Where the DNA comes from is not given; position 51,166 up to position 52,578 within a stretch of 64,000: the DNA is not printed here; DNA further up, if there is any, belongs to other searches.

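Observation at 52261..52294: Heptanucleotide microsatellite (AACTTTG)x4 inside a GT4 glycosyltransferase ORF: potential slipped-strand phase-variation switch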

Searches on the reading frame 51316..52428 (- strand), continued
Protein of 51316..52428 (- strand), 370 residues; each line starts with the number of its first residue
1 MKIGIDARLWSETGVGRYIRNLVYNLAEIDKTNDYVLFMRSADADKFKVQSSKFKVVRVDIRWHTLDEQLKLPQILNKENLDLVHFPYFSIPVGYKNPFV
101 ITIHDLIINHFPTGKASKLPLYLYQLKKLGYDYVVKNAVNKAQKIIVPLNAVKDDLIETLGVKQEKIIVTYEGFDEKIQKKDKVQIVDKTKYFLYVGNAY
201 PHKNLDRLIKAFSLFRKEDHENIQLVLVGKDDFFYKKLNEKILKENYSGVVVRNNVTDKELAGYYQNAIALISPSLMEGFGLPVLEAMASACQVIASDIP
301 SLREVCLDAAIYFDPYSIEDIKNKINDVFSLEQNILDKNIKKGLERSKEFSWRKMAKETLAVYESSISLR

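Call 47: find_encoding_contigs(protein=P0074, flank=5000, max_places=10)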
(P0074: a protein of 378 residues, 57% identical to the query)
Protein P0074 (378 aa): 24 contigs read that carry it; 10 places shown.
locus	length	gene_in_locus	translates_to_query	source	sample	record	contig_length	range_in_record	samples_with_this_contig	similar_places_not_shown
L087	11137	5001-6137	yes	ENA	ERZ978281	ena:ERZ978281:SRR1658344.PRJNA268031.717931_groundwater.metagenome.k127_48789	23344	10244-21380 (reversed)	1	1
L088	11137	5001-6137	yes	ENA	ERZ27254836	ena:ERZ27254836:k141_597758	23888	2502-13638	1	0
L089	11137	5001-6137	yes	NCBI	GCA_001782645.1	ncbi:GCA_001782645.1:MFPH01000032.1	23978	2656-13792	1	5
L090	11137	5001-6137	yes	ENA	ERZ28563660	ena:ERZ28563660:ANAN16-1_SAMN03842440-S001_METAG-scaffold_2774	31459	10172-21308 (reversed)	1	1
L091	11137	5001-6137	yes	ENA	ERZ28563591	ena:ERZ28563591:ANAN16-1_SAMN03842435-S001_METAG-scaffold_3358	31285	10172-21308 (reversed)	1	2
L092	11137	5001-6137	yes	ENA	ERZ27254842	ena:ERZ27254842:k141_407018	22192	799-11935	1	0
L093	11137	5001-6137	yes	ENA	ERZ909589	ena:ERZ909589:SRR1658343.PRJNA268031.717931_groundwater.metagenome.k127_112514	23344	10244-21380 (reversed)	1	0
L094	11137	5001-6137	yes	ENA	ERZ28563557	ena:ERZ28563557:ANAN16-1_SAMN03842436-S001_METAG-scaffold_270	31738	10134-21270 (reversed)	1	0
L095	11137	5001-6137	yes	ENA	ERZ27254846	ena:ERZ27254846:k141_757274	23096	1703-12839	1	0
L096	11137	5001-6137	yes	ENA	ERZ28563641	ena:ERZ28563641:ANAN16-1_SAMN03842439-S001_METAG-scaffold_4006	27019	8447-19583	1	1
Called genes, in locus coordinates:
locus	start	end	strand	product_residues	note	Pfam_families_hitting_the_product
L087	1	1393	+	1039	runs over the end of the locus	-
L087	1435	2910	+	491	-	PF13231:PMT_2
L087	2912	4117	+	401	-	PF13439:Glyco_transf_4, PF00534:Glycos_transf_1, PF13692:Glyco_trans_1_4, PF13524:Glyco_trans_1_2 (weak)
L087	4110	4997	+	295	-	PF00535:Glycos_transf_2, PF13641:Glyco_tranf_2_3, PF13632:Glyco_trans_2_3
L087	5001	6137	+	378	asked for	PF13439:Glyco_transf_4, PF20706:GT4-conflict (weak), PF00534:Glycos_transf_1, PF13692:Glyco_trans_1_4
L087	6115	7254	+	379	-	PF00534:Glycos_transf_1, PF13692:Glyco_trans_1_4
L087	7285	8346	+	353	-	PF00483:NTP_transferase, PF22640:ManC_GMP_beta-helix (weak)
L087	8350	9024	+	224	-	PF02397:Bac_transf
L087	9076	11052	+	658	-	PF13196:DUF4012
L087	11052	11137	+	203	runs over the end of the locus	PF11967:RecO_N, PF02565:RecO_C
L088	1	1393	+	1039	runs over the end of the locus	-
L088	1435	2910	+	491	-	PF13231:PMT_2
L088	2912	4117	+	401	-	PF13439:Glyco_transf_4, PF00534:Glycos_transf_1, PF13692:Glyco_trans_1_4, PF13524:Glyco_trans_1_2 (weak)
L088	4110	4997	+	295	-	PF00535:Glycos_transf_2, PF13641:Glyco_tranf_2_3, PF13632:Glyco_trans_2_3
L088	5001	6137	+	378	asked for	PF13439:Glyco_transf_4, PF20706:GT4-conflict (weak), PF00534:Glycos_transf_1, PF13692:Glyco_trans_1_4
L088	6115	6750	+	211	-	-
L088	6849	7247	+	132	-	PF00534:Glycos_transf_1, PF13692:Glyco_trans_1_4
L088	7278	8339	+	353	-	PF00483:NTP_transferase, PF22640:ManC_GMP_beta-helix (weak)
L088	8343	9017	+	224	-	PF02397:Bac_transf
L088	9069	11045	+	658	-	PF13196:DUF4012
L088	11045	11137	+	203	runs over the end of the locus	PF11967:RecO_N, PF02565:RecO_C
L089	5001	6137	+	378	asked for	PF13439:Glyco_transf_4, PF20706:GT4-conflict (weak), PF00534:Glycos_transf_1, PF13692:Glyco_trans_1_4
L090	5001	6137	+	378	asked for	PF13439:Glyco_transf_4, PF20706:GT4-conflict (weak), PF00534:Glycos_transf_1, PF13692:Glyco_trans_1_4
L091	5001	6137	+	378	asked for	PF13439:Glyco_transf_4, PF20706:GT4-conflict (weak), PF00534:Glycos_transf_1, PF13692:Glyco_trans_1_4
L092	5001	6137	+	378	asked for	PF13439:Glyco_transf_4, PF20706:GT4-conflict (weak), PF00534:Glycos_transf_1, PF13692:Glyco_trans_1_4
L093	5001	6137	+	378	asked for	PF13439:Glyco_transf_4, PF20706:GT4-conflict (weak), PF00534:Glycos_transf_1, PF13692:Glyco_trans_1_4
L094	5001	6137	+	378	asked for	PF13439:Glyco_transf_4, PF20706:GT4-conflict (weak), PF00534:Glycos_transf_1, PF13692:Glyco_trans_1_4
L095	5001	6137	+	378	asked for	PF13439:Glyco_transf_4, PF20706:GT4-conflict (weak), PF00534:Glycos_transf_1, PF13692:Glyco_trans_1_4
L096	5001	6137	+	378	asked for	PF13439:Glyco_transf_4, PF20706:GT4-conflict (weak), PF00534:Glycos_transf_1, PF13692:Glyco_trans_1_4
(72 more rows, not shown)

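Call 48: find_encoding_contigs(protein=P0146, flank=5000, max_places=10)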
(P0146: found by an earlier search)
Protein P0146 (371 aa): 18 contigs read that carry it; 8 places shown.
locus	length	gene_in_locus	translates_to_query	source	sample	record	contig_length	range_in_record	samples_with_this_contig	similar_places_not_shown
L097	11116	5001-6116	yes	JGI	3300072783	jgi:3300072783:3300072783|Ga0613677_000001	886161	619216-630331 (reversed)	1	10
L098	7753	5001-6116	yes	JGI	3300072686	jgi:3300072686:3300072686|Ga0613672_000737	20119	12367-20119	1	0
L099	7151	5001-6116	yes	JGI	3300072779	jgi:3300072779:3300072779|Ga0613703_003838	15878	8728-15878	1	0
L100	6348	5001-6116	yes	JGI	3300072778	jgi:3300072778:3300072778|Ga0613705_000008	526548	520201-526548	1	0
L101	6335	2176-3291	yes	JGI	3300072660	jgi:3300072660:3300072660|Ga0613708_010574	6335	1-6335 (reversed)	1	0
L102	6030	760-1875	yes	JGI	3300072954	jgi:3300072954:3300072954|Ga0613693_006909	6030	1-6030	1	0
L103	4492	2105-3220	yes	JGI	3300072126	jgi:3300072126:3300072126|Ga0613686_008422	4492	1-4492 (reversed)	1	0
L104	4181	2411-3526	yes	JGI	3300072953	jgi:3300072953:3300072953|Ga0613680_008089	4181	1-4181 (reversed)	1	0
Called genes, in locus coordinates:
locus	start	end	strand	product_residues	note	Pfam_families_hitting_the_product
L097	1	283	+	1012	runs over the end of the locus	PF04932:Wzy_C (weak)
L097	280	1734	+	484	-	PF13231:PMT_2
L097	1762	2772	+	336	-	-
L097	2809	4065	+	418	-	PF13439:Glyco_transf_4 (weak), PF00534:Glycos_transf_1, PF13692:Glyco_trans_1_4, PF13524:Glyco_trans_1_2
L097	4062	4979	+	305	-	PF00535:Glycos_transf_2, PF13641:Glyco_tranf_2_3, PF13632:Glyco_trans_2_3 (weak)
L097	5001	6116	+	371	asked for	PF13439:Glyco_transf_4, PF20706:GT4-conflict (weak), PF00534:Glycos_transf_1, PF13692:Glyco_trans_1_4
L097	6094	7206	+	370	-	PF13439:Glyco_transf_4 (weak), PF00534:Glycos_transf_1, PF13692:Glyco_trans_1_4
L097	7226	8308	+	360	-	PF00483:NTP_transferase, PF22640:ManC_GMP_beta-helix (weak)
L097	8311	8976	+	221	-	PF02397:Bac_transf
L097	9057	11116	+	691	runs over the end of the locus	PF13196:DUF4012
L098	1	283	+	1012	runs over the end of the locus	PF04932:Wzy_C (weak)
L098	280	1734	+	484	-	PF13231:PMT_2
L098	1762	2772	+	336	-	-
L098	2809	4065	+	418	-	PF13439:Glyco_transf_4 (weak), PF00534:Glycos_transf_1, PF13692:Glyco_trans_1_4, PF13524:Glyco_trans_1_2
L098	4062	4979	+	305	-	PF00535:Glycos_transf_2, PF13641:Glyco_tranf_2_3, PF13632:Glyco_trans_2_3 (weak)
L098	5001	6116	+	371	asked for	PF13439:Glyco_transf_4, PF20706:GT4-conflict (weak), PF00534:Glycos_transf_1, PF13692:Glyco_trans_1_4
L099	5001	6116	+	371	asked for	PF13439:Glyco_transf_4, PF20706:GT4-conflict (weak), PF00534:Glycos_transf_1, PF13692:Glyco_trans_1_4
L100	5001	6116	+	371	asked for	PF13439:Glyco_transf_4, PF20706:GT4-conflict (weak), PF00534:Glycos_transf_1, PF13692:Glyco_trans_1_4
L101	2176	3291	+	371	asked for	PF13439:Glyco_transf_4, PF20706:GT4-conflict (weak), PF00534:Glycos_transf_1, PF13692:Glyco_trans_1_4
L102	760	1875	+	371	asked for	PF13439:Glyco_transf_4, PF20706:GT4-conflict (weak), PF00534:Glycos_transf_1, PF13692:Glyco_trans_1_4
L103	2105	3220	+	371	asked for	PF13439:Glyco_transf_4, PF20706:GT4-conflict (weak), PF00534:Glycos_transf_1, PF13692:Glyco_trans_1_4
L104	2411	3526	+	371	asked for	PF13439:Glyco_transf_4, PF20706:GT4-conflict (weak), PF00534:Glycos_transf_1, PF13692:Glyco_trans_1_4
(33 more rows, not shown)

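Call 66: predict_structure(alignment_id=A1)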
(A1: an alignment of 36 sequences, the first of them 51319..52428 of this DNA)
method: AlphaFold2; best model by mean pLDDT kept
length: 370 residues; sequences in the alignment: 36
mean_pLDDT: 89.3   pTM: 0.86
mean pLDDT of the five models: 89.3, 88.9, 88.6, 87.0, 85.7
residues with pLDDT >= 90: 251; 70-90: 93; 50-70: 15; < 50: 11
segments of 3 or more residues with pLDDT < 50: 108-116
pLDDT, mean of each block of 10 residues (from residue 1): 95 85 95 96 88 93 88 96 92 93 69 52 83 87 95 90 95 81 62 93 92 91 94 92 93 90 93 89 93 96 96 97 97 95 96 96 79
secondary structure, 60 per line:
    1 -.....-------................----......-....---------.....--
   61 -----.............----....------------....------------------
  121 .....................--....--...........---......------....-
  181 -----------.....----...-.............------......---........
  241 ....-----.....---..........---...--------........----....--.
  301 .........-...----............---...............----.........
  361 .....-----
elements in order: E2-6 H14-29 E34-39 H41-44 E54-58 H66-78 E83-86 E99-102 H121-141 E144-147 H150-160 E167-169 H176-179 E192-196 H205-217 E224-229 H233-244 E250-254 H258-267 E271-273 H282-289 E294-297 H300-309 E311-313 H318-329 H333-347 H352-365
